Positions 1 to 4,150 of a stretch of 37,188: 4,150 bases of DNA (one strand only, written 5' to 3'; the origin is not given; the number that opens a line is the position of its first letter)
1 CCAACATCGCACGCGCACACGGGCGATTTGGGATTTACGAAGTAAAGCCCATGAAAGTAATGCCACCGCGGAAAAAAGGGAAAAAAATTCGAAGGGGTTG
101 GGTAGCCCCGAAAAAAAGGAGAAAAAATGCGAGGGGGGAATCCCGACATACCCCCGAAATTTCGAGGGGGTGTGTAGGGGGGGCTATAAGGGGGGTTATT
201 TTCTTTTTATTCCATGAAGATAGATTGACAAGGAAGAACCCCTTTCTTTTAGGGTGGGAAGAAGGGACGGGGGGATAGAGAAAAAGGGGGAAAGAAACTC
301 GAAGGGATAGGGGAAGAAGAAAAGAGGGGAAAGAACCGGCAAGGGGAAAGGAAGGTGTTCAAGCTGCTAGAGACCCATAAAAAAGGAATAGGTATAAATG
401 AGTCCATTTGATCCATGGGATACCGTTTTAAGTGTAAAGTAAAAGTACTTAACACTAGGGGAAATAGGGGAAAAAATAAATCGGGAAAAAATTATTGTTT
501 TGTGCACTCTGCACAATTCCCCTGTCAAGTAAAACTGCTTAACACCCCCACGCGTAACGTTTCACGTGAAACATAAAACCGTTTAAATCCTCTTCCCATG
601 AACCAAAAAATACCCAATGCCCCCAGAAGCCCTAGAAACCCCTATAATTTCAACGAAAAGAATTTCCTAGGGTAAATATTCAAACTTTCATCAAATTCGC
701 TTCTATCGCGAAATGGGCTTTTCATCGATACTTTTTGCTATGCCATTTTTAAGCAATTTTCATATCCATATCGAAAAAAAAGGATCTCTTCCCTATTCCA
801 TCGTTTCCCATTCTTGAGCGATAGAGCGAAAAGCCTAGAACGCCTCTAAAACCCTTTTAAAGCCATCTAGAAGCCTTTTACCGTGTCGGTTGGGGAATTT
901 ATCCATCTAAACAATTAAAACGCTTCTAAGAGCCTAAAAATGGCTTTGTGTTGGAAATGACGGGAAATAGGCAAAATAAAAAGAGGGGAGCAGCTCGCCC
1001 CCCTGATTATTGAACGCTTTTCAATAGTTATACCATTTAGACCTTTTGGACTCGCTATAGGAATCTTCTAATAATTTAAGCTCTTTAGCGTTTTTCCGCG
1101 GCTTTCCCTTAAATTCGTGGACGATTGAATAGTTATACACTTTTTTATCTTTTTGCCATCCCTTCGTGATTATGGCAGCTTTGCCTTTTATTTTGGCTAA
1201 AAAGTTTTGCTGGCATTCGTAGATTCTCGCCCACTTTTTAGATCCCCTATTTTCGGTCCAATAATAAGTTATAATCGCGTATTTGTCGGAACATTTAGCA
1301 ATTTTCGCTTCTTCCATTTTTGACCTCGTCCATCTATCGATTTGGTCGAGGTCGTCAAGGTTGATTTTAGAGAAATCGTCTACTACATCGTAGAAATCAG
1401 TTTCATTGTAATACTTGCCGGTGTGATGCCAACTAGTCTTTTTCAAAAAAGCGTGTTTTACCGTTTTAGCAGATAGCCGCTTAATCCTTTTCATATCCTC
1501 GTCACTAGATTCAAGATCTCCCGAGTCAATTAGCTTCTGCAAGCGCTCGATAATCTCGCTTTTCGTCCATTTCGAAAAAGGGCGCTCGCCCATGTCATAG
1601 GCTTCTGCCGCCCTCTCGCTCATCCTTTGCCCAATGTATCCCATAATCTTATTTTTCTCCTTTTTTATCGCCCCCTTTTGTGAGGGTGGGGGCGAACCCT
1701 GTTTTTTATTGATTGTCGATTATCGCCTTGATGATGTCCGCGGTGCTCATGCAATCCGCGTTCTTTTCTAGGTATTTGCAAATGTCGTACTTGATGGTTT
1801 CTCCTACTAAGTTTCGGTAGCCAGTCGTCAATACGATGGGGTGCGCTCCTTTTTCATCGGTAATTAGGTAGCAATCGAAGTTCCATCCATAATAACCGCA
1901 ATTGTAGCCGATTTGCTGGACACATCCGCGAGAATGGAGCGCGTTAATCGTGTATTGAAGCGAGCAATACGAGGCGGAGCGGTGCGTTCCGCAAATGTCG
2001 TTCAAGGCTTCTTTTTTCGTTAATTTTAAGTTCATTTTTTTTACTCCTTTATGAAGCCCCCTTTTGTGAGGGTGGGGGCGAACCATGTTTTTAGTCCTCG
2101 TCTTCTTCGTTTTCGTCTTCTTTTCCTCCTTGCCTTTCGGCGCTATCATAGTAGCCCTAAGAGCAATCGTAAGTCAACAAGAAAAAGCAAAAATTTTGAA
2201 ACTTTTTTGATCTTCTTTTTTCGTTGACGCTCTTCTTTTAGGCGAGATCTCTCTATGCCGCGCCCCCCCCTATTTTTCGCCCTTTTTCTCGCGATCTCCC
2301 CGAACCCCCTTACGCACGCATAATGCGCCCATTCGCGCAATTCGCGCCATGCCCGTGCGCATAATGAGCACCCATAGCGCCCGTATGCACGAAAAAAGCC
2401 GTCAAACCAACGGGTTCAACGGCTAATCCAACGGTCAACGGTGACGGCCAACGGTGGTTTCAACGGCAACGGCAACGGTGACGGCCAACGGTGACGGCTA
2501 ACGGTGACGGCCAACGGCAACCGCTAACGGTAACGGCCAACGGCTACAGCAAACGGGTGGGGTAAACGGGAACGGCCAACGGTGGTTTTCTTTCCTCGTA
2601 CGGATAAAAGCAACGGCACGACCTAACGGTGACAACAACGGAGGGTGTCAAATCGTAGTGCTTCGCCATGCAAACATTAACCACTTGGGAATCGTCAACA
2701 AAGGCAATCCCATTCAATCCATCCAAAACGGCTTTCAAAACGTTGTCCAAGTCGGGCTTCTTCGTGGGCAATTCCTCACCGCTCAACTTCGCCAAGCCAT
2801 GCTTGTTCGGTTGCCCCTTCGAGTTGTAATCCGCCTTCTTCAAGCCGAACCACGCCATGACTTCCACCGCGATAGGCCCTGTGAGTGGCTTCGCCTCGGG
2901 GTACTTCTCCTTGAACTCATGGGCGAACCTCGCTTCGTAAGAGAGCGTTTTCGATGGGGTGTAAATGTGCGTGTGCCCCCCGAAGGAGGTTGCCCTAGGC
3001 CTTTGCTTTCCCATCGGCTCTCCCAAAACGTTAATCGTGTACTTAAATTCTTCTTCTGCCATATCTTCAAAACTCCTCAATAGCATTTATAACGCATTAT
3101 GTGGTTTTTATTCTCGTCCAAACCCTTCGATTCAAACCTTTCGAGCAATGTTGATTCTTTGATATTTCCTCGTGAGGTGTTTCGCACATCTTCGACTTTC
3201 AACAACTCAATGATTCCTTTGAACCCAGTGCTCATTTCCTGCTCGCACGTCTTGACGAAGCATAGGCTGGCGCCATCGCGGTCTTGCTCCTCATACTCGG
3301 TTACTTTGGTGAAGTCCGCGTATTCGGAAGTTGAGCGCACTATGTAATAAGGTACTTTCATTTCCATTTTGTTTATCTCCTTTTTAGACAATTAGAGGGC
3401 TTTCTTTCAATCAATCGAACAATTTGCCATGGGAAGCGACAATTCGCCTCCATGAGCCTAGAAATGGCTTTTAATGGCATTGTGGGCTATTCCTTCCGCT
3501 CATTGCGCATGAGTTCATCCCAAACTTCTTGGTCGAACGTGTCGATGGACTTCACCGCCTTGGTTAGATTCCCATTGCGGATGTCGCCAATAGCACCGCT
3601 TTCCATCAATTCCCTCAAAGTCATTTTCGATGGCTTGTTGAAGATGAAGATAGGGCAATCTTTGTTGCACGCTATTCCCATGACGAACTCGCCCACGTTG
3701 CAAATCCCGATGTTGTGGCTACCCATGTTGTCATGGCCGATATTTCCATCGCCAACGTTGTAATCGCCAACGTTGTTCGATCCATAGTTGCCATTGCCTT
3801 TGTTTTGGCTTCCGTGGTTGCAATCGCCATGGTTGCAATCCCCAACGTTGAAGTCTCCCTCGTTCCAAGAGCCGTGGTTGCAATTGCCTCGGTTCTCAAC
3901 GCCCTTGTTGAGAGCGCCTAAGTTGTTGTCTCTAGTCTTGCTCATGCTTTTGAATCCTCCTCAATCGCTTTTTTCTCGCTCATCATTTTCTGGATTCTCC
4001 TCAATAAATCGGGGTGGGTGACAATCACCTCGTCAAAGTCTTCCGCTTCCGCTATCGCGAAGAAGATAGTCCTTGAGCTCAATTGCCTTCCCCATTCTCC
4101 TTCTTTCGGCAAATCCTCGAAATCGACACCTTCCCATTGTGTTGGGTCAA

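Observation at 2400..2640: AACGG iteron array (~20 copies, including four tandem 13-mers) at the 3' end of rusA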

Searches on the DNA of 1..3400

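Call 37: search_rna_families(source=window, start=1, end=3400, threshold=evalue, max_evalue=1)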
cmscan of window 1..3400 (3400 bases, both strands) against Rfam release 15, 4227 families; matches with E-value up to 1: 1.
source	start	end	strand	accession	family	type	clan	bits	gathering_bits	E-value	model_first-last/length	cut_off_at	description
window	194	263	+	RF03071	Sodium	Cis-reg; riboswitch;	-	20.4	40.5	0.42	1-55/55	no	Na+ riboswitch aptamer (DUF1646)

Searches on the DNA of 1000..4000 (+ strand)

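Call 6: search_dna_similar(query=window:1000-4000:+, collection=phages, mode=distant, max_rows=30)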
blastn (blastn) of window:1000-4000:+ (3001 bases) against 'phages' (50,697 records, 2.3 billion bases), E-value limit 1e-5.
No match.

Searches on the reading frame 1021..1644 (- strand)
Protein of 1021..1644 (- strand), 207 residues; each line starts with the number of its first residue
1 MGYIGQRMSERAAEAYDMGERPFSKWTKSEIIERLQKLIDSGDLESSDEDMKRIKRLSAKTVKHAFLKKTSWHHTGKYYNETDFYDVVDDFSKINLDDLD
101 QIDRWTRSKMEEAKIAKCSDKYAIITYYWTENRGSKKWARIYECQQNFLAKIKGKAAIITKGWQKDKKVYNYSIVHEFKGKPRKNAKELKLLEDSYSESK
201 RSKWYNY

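Call 7: search_protein_families(library=phrogs, proteins=[window:1021-1644:-], max_evalue=0.001)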
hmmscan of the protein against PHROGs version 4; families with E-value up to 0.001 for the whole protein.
window:1021-1644:- (207 aa): 0 families

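Call 14: search_protein_families(library=pfam, proteins=[window:1021-1644:-], max_evalue=0.01)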
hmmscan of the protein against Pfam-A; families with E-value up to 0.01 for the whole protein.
window:1021-1644:- (207 aa): 0 families

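Call 17: find_related_loci(query=window:1021-1644:-, collection=viral_contigs, flank=10000)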
Query window:1021-1644:- (207 aa) in viral_contigs; peptide patterns used: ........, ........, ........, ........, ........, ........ (x = any residue, [..] = any of these).
11 stretches matched a pattern; 1 encode a relative of the query (tblastn E <= 1e-3); 1 distinct loci.
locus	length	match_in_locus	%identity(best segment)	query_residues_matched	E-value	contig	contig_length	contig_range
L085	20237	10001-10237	43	8-88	3e-16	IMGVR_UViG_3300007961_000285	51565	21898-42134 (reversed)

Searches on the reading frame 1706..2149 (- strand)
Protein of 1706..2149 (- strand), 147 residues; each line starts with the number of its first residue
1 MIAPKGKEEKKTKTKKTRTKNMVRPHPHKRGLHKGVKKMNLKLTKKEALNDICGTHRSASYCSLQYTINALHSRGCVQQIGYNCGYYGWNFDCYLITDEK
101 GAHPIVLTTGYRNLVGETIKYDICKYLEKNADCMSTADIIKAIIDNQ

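Call 7: search_protein_families(library=phrogs, proteins=[window:1706-2149:-], max_evalue=0.001)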
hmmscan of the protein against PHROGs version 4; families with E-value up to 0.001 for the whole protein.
window:1706-2149:- (147 aa): 0 families

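Call 13: find_related_loci(query=window:1706-2149:-, collection=viral_contigs, flank=6000)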
Query window:1706-2149:- (147 aa) in viral_contigs; peptide patterns used: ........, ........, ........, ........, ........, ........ (x = any residue, [..] = any of these).
15 stretches matched a pattern, but none encodes a relative of the query by tblastn (E <= 1e-3).

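Call 14: search_protein_families(library=pfam, proteins=[window:1706-2149:-], max_evalue=0.01)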
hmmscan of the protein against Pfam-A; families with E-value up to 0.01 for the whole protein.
window:1706-2149:- (147 aa): 1 family
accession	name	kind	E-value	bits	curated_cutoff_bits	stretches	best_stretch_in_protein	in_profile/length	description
PF01745.22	IPT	-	0.0025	17.7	20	1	12-68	132-189/233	Isopentenyl transferase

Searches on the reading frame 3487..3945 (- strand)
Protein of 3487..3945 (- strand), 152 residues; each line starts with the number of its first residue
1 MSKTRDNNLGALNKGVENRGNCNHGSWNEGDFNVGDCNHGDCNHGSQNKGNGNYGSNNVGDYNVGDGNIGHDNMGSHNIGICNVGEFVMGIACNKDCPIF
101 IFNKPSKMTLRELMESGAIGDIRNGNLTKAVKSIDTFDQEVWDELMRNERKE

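Call 7: search_protein_families(library=phrogs, proteins=[window:3487-3945:-], max_evalue=0.001)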
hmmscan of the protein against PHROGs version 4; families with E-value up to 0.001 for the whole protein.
window:3487-3945:- (152 aa): 1 family
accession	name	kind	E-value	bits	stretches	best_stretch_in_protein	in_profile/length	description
phrog_14105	-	unknown function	2.3e-20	73.9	1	11-140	102-222/297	-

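Call 14: search_protein_families(library=pfam, proteins=[window:3487-3945:-], max_evalue=0.01)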
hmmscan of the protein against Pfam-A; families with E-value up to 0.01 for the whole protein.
window:3487-3945:- (152 aa): 1 family
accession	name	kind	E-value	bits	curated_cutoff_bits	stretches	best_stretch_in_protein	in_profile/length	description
PF01469.24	Pentapeptide_2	-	3e-19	69.1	26.4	2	8-46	2-40/40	Pentapeptide repeats (8 copies)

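Call 103: search_solved_structures(query=window:3487-3945:-, max_evalue=1)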
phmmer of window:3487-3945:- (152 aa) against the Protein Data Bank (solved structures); distinct sequences matched with E-value up to 1: 0.
